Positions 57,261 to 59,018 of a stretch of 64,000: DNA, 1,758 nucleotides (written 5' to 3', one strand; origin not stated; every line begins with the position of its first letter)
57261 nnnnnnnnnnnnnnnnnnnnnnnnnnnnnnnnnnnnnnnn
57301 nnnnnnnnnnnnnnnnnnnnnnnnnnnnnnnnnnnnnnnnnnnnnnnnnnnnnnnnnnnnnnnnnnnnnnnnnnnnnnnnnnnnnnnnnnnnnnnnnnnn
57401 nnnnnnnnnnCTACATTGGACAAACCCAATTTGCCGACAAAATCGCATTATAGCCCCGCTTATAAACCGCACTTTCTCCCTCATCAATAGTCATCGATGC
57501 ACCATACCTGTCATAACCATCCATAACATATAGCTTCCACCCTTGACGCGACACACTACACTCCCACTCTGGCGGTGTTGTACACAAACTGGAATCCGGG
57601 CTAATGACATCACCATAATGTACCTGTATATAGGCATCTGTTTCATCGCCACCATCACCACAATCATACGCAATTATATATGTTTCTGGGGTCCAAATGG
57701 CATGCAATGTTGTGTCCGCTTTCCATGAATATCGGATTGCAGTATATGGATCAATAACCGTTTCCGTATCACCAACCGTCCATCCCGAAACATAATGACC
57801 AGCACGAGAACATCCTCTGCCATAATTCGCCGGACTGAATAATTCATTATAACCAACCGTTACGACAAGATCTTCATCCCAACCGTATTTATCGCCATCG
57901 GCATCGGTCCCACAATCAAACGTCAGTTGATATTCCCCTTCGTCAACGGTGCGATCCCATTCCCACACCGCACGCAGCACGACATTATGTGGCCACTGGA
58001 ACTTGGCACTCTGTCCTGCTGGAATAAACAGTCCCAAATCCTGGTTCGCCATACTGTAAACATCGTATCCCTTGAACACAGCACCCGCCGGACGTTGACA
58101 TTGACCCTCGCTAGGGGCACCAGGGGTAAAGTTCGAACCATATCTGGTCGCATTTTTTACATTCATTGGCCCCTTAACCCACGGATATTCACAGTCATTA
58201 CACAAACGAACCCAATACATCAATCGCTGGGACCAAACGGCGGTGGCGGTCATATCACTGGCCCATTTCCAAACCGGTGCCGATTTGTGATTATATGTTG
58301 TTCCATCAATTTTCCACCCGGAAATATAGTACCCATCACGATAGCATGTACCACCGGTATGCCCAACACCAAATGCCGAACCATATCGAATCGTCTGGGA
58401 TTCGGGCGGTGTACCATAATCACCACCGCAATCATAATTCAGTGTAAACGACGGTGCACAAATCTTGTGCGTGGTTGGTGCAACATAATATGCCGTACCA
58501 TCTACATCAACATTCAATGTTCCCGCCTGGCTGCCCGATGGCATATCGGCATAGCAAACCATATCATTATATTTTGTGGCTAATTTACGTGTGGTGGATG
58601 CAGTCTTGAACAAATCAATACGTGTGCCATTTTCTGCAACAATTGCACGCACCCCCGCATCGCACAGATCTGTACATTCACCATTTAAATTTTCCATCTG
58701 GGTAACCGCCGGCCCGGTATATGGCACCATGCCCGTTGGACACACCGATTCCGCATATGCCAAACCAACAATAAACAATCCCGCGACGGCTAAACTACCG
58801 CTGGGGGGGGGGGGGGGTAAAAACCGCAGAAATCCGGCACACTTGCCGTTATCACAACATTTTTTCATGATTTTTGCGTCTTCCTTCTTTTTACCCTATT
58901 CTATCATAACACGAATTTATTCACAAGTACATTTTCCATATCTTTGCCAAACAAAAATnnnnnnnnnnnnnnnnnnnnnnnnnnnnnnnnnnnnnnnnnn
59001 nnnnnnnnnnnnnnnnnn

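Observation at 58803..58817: C15 homopolymer in the signal-peptide coding region of the first gene of a secreted-protein operon, a candidate slipped-strand phase-variation switch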

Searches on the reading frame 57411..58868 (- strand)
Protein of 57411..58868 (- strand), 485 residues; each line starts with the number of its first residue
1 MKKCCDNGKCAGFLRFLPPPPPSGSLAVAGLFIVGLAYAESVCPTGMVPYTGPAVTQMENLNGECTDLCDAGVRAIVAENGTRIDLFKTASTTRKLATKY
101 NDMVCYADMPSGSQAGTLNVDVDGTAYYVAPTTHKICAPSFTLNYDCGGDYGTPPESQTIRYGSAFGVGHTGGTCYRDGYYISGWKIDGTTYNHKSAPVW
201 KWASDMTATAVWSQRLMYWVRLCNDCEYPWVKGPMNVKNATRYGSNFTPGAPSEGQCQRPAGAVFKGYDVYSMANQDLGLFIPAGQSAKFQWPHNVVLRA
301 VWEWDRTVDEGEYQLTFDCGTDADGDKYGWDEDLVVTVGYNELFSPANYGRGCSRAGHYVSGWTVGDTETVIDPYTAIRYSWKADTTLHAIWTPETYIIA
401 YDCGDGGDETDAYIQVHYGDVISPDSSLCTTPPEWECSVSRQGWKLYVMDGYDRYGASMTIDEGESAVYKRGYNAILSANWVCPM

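Call 5: search_protein_families(library=pfam, proteins=[window:57411-58868:-], max_evalue=0.01)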
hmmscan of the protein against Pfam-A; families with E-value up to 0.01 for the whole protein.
window:57411-58868:- (485 aa): 0 families

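Call 7: find_homologous_proteins(query=window:57411-58868:-, max_evalue=0.001)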
Query window:57411-58868:- (485 aa): 9 proteins with E <= 0.001 among 6951 candidates.
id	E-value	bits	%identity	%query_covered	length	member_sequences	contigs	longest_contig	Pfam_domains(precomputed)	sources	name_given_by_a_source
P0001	0.0e+0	1095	94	100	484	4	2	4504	-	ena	-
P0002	1.4e-265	900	80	100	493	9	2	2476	-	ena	-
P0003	7.4e-164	564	55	94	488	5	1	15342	-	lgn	-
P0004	4.6e-155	535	56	99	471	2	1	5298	-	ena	-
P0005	3.4e-132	460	46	99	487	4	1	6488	-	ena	-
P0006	3.8e-116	407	45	99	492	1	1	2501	-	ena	-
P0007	8.0e-112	393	41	99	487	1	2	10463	-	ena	-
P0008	4.0e-101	357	39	94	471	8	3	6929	-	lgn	-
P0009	6.6e-97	344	38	94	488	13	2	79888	-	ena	-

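Call 10: find_encoding_contigs(protein=window:57411-58868:-, flank=3000, max_places=6)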
Protein window:57411-58868:- (485 aa): 5 contigs read that carry it; 2 places shown.
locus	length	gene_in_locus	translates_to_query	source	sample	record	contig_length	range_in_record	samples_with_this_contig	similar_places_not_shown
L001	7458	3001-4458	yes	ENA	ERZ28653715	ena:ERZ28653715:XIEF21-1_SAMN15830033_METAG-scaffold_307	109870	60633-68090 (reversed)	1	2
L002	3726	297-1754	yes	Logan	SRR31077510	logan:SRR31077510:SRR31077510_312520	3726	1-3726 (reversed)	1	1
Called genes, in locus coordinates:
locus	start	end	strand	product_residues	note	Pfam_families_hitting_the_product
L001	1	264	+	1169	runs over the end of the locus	PF01855:POR_N, PF17147:PFOR_II, PF01558:POR, PF10371:EKR, PF00037:Fer4 (weak), PF12838:Fer4_7, PF13183:Fer4_8 (weak), PF02775:TPP_enzyme_C, +5 more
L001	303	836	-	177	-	-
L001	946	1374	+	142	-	-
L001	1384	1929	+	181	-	-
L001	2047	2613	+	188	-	PF02559:CarD_TRCF_RID, PF21095:CarD_C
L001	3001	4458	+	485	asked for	-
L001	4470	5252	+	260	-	-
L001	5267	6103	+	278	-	-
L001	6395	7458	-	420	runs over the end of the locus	PF03952:Enolase_N, PF00113:Enolase_C, PF13378:MR_MLE_C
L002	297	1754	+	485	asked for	-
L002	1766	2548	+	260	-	-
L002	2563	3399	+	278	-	-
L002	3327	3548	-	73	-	-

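Call 11: find_encoding_contigs(protein=P0001, flank=3000, max_places=6)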
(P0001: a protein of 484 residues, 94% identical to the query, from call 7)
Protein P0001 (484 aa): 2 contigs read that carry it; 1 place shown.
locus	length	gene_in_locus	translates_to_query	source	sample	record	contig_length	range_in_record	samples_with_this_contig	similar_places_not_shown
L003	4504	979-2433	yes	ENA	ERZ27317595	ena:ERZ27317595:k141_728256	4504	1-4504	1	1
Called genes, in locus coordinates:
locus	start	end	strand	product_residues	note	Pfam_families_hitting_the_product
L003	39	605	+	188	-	PF02559:CarD_TRCF_RID, PF21095:CarD_C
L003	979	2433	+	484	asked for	-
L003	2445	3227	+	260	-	-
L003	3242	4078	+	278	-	-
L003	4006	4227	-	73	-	-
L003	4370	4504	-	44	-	?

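Call 12: find_encoding_contigs(protein=P0002, flank=3000, max_places=4)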
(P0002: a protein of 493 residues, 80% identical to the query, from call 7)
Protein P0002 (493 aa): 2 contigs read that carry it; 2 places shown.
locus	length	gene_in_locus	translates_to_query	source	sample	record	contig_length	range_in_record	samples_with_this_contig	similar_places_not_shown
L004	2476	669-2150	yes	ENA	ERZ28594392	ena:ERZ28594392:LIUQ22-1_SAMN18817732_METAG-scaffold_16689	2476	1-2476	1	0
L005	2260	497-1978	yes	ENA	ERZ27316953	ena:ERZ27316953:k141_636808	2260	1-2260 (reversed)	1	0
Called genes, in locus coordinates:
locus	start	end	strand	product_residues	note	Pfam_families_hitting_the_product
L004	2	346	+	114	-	?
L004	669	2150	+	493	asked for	-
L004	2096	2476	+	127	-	?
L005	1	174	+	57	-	?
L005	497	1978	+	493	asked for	-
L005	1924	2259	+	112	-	?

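Call 13: find_encoding_contigs(protein=P0005, flank=4000, max_places=4)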
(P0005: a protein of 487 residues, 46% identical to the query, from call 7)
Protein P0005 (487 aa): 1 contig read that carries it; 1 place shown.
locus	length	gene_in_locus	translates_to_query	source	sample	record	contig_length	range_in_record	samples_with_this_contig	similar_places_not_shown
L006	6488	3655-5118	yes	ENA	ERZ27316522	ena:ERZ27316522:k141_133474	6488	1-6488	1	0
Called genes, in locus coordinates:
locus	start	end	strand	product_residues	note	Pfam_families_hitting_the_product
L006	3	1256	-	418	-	?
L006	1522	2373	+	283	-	PF00318:Ribosomal_S2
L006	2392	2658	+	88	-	-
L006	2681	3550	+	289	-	PF25025:EF-Ts_N (weak), PF00889:EF_TS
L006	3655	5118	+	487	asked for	-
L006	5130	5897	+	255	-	-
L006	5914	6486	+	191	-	?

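Call 14: find_encoding_contigs(protein=P0004, flank=4000, max_places=4)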
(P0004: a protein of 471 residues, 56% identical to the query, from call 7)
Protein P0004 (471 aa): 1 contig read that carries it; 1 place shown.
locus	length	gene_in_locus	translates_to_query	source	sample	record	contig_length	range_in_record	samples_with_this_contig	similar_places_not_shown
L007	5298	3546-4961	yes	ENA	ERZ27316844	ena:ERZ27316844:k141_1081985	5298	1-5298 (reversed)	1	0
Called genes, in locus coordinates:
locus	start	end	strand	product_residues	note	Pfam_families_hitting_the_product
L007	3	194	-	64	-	?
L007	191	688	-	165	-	PF06835:LptC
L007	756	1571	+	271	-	-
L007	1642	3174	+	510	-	PF00691:OmpA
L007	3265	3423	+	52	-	-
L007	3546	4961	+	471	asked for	-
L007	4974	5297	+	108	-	?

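Call 15: find_encoding_contigs(protein=P0007, flank=5000, max_places=4)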
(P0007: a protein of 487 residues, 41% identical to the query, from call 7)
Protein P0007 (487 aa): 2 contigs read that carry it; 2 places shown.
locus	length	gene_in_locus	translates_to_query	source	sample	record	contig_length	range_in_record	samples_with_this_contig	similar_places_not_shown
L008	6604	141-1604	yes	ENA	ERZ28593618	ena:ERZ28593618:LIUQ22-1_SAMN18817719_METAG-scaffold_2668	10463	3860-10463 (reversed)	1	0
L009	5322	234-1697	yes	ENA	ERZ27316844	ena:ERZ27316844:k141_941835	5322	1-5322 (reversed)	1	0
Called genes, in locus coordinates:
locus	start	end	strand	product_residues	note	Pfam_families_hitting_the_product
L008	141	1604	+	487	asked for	-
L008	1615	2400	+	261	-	-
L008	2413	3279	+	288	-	-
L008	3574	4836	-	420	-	PF03952:Enolase_N, PF00113:Enolase_C, PF13378:MR_MLE_C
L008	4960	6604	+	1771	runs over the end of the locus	-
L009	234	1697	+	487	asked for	-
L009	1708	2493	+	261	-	-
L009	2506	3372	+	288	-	-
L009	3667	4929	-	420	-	PF03952:Enolase_N, PF00113:Enolase_C, PF13378:MR_MLE_C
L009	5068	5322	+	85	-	?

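Call 20: list_cluster_members(proteins=[window:57411-58868:-, P0001, P0002, P0003, P0004, P0005, P0006, P0007, P0008, P0009])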
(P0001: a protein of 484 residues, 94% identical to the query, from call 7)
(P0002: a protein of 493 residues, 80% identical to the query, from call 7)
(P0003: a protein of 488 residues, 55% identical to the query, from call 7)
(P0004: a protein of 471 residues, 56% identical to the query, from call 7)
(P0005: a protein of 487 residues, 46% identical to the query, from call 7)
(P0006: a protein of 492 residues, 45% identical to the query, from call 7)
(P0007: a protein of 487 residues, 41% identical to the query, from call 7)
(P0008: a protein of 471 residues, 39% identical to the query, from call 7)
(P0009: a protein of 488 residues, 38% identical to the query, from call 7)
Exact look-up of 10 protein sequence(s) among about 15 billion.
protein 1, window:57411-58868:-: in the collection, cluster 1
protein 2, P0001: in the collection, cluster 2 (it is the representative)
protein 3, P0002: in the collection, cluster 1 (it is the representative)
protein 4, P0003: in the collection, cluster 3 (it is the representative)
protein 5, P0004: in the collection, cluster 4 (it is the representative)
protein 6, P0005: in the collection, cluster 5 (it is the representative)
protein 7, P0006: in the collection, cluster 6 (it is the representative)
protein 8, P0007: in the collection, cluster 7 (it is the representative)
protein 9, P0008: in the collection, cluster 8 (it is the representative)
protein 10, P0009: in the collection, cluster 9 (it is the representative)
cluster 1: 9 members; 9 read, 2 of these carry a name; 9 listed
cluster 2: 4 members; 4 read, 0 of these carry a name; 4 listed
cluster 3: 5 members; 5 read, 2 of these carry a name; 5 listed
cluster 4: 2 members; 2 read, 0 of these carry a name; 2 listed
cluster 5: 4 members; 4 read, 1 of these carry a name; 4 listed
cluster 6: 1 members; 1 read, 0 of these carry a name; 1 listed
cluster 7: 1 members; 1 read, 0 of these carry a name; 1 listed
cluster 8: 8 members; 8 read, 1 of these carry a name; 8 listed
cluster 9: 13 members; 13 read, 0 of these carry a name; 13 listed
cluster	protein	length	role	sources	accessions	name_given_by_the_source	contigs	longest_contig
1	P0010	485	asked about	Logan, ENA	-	-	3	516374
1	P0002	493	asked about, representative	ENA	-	-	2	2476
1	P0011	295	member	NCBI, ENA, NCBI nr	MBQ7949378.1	MAG: hypothetical protein IJ276_00115 [Alphaproteobacteria bacterium] | hypothetical protein [Alphaproteobacteria bacterium]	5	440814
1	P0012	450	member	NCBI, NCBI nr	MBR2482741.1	MAG: hypothetical protein IKB49_02560 [Alphaproteobacteria bacterium] | hypothetical protein [Alphaproteobacteria bacterium]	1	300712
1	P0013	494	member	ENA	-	-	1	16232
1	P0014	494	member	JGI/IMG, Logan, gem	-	-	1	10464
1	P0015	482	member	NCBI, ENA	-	-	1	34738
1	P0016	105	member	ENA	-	-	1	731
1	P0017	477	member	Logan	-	-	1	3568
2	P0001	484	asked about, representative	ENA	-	-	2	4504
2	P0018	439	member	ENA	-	-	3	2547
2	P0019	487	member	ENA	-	-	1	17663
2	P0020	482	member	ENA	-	-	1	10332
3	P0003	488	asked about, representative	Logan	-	-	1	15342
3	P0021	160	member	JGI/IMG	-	hypothetical protein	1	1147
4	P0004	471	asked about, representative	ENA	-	-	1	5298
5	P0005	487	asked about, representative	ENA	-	-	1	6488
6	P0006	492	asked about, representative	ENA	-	-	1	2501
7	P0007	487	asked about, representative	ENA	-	-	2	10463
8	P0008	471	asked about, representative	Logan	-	-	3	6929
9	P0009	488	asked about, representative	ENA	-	-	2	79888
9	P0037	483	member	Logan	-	-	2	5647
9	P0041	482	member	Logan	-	-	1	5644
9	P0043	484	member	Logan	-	-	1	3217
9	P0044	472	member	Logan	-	-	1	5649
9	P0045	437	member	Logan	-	-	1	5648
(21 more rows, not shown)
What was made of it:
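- Their contigs are 5647, 5644 and 5648 nt, so they differ by exactly the tract difference (call 20).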

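Call 22: find_encoding_contigs(protein=P0012, flank=6000, max_places=4)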
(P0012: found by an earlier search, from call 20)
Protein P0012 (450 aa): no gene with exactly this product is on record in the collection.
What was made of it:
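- Tried and rejected: DNA of the NCBI MAG allele P0012 is not on record (call 22).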

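Call 23: find_encoding_contigs(protein=P0019, flank=6000, max_places=4)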
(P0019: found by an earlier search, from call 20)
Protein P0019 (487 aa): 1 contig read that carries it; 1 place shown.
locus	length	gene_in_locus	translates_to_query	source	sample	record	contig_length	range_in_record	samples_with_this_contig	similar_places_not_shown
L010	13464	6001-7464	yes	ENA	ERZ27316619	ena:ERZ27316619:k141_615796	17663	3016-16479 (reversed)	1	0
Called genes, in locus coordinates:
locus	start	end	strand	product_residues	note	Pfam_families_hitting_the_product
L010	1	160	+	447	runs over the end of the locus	?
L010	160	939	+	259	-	-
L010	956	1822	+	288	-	-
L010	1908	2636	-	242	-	PF00005:ABC_tran, PF13304:AAA_21 (faint)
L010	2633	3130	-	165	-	PF06835:LptC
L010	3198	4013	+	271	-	-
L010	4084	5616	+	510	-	PF00691:OmpA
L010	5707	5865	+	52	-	-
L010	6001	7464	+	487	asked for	-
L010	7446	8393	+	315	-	-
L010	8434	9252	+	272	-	-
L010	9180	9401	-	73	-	-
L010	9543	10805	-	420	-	PF03952:Enolase_N, PF00113:Enolase_C, PF13378:MR_MLE_C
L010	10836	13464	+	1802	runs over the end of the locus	-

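Call 25: find_encoding_contigs(protein=P0020, flank=6000, max_places=4)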
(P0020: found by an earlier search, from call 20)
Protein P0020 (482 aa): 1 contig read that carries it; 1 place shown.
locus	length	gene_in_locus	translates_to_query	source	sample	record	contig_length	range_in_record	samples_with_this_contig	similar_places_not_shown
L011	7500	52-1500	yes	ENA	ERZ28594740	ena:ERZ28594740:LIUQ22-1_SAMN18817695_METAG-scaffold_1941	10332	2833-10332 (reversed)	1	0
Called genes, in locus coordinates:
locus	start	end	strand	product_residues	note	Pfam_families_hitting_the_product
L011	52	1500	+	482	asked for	-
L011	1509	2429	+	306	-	-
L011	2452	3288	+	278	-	-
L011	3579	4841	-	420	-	PF03952:Enolase_N, PF00113:Enolase_C, PF13378:MR_MLE_C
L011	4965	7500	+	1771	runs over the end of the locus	-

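Call 28: find_related_loci(query=A1, collection=genome_contigs, flank=6000)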
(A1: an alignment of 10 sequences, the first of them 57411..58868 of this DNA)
Query A1 (485 aa) in genome_contigs; peptide patterns used: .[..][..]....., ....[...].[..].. (x = any residue, [..] = any of these).
41 stretches matched a pattern, but none encodes a relative of the query by tblastn (E <= 1e-3).

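Call 29: find_related_loci(query=A1, collection=metagenome_contigs, flank=4000)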
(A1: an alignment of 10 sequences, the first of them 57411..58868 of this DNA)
Query A1 (485 aa) in metagenome_contigs; peptide patterns used: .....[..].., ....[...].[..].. (x = any residue, [..] = any of these).
37 stretches matched a pattern, but none encodes a relative of the query by tblastn (E <= 1e-3).
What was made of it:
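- Tried and rejected: Protein-profile locus search (A1) in the same two collections: no confirmed relatives (calls 28, 29).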

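Call 30: find_encoding_contigs(protein=P0045, flank=6000, max_places=10)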
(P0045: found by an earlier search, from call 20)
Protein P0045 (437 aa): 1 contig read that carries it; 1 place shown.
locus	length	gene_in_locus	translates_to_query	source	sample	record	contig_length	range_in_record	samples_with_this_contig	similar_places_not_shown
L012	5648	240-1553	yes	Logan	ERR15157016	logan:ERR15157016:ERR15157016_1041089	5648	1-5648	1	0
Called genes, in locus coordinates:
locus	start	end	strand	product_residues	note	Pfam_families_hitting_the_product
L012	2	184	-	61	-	?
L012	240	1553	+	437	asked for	-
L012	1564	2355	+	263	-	-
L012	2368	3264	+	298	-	-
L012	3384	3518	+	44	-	-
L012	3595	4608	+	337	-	-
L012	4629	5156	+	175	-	-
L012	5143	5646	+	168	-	?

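Call 31: find_encoding_contigs(protein=P0043, flank=6000, max_places=10)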
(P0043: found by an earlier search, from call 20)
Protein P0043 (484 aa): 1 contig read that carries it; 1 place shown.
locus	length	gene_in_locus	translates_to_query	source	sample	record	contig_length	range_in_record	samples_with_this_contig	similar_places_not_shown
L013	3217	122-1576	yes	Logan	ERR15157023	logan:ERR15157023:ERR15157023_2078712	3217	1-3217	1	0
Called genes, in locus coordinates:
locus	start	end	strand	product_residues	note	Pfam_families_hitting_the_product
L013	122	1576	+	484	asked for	-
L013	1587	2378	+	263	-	-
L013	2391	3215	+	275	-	?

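Call 32: find_encoding_contigs(protein=P0044, flank=6000, max_places=10)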
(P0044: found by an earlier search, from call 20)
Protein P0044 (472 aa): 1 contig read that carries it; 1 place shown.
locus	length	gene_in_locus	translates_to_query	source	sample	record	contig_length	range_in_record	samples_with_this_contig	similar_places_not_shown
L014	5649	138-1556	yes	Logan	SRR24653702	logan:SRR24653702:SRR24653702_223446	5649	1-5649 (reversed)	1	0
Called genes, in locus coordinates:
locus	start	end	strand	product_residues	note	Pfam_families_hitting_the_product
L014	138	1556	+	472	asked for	-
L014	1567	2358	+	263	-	-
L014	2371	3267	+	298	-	-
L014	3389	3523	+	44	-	-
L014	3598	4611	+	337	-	-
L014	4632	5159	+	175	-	-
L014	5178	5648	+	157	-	?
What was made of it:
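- All OFF states come from metagenome assemblies (calls 23, 25, 30, 32).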

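Call 44: predict_structure(alignment_id=A1)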
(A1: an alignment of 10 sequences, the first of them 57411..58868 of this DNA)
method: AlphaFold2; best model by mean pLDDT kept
length: 485 residues; sequences in the alignment: 10
mean_pLDDT: 68.9   pTM: 0.41
mean pLDDT of the five models: 68.9, 67.8, 67.7, 67.3, 63.3
residues with pLDDT >= 90: 44; 70-90: 234; 50-70: 97; < 50: 110
segments of 3 or more residues with pLDDT < 50: 1-47, 69-72, 88-131, 226-236, 306-309
pLDDT, mean of each block of 10 residues (from residue 1): 33 34 32 30 48 62 56 55 53 42 39 31 34 63 88 88 81 82 90 84 88 86 50 53 88 67 81 71 90 84 61 85 80 79 72 82 87 80 87 90 70 88 84 70 79 64 86 83 69
secondary structure, 60 per line:
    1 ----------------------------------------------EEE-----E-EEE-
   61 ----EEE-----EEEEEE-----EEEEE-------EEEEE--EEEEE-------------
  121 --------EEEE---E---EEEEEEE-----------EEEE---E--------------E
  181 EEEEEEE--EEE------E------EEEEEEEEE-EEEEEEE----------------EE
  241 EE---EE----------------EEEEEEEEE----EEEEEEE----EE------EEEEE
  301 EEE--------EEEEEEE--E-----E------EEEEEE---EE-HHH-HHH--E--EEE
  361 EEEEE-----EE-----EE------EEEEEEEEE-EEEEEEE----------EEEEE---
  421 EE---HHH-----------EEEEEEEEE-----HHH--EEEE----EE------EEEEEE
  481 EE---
elements in order: E47-49 E57-59 E65-67 E73-78 E84-88 E96-100 E103-107 E129-132 E140-146 E158-161 E180-187 E190-192 E206-214 E216-222 E239-242 E264-272 E277-283 E296-303 E312-318 E334-339 E358-365 E386-394 E396-402 E413-417 E440-448 E459-462 E475-482
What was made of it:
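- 58752..58868 (-): Signal-peptide coding region (codons 1-39): n-region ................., Pro5, h-region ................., predicted SPase I site AYA|ES. The AF2 model is disordered over residues 1-47 (call 44).
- On Flg_new / InlB B-repeat domain proteins (PF09479, PF18998): The model's mean pLDDT is only 69 (call 44).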

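Call 45: search_protein_representatives(alignment_id=A1)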
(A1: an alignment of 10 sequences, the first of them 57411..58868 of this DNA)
Query: 10 sequences, 482 profile positions. Proteins with E-value up to 0.001 (for the whole library): 1099; up to 1e-10: 258; up to 1e-30: 33. The best 150 are listed.
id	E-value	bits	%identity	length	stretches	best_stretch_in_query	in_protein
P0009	5.0e-243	823.6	-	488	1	13-482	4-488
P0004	1.0e-230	783.0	-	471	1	1-482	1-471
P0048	3.2e-128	445.0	-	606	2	24-480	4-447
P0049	4.4e-114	398.4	-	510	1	24-478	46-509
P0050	4.2e-110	385.2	-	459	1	27-478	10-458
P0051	4.9e-109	381.7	-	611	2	56-475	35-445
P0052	4.1e-98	345.7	-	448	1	29-478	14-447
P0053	5.4e-83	295.8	-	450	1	23-482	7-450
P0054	1.3e-81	291.3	-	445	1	25-478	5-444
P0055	8.6e-75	268.8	-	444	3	314-478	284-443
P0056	4.7e-73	263.1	-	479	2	25-430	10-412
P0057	2.1e-69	251.0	-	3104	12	134-449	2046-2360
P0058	2.4e-65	237.6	-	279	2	337-480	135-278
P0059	8.8e-63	229.2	-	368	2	118-422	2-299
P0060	1.3e-60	222.1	-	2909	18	326-479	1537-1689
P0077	7.5e-32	127.2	-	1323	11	355-427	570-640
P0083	6.0e-29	117.6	-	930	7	137-323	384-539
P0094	5.5e-25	104.5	-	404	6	361-426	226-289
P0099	3.5e-23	98.6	-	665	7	359-453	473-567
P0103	1.3e-22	96.7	-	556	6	355-430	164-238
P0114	2.3e-21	92.6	-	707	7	337-448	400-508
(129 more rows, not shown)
